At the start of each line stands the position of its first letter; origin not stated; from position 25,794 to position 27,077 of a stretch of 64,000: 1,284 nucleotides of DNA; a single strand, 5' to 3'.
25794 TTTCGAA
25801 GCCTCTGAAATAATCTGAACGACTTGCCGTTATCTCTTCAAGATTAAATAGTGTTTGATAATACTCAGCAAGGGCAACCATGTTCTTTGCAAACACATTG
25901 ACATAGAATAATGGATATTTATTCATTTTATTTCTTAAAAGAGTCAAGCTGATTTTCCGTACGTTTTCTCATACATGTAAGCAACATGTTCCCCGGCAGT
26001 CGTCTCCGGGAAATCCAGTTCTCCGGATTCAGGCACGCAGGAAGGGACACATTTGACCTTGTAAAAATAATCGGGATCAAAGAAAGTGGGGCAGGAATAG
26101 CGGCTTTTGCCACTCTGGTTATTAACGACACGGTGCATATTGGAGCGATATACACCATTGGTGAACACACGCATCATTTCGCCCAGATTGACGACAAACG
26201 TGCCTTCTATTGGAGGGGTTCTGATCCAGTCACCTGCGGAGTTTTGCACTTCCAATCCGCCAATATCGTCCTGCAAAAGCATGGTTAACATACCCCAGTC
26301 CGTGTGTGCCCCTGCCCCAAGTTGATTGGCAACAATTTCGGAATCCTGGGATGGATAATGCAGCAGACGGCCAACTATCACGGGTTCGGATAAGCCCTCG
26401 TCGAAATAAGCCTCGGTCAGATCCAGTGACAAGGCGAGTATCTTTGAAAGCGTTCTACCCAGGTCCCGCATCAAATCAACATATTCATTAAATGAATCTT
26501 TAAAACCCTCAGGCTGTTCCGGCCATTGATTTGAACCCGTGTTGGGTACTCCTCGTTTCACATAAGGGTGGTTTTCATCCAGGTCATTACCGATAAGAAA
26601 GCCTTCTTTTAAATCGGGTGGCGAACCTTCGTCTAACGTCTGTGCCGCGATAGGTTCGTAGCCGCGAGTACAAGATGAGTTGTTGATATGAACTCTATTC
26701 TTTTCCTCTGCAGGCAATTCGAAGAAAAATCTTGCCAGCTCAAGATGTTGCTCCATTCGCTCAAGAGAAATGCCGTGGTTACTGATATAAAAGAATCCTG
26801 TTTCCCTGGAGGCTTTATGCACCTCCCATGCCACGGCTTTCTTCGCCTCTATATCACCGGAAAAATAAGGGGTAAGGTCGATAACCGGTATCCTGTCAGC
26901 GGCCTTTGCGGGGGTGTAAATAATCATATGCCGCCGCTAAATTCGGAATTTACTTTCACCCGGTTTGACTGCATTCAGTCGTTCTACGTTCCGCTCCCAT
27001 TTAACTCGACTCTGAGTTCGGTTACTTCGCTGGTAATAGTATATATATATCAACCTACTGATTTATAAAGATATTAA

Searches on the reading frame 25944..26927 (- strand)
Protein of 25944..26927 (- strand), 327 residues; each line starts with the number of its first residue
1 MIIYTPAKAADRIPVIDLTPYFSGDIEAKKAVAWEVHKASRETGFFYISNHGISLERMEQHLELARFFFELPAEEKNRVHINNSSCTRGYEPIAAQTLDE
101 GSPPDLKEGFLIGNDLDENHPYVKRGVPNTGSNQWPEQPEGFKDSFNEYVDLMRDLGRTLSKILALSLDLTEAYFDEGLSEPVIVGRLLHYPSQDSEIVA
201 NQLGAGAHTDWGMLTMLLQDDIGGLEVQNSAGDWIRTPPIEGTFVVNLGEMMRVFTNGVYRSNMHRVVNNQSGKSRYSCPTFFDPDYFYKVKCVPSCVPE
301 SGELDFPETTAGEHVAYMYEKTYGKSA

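Call 23: search_protein_families(library=pfam, proteins=[window:25944-26927:-], max_evalue=0.00001)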
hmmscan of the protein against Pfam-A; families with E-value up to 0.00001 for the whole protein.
window:25944-26927:- (327 aa): 2 families
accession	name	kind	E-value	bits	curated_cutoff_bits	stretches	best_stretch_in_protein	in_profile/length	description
PF14226.12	DIOX_N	-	4.8e-30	105.1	27.3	1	13-138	1-117/117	non-haem dioxygenase in morphine synthesis N-terminal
PF03171.26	2OG-FeII_Oxy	-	4.5e-25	88.3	23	1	191-285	10-101/101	2OG-Fe(II) oxygenase superfamily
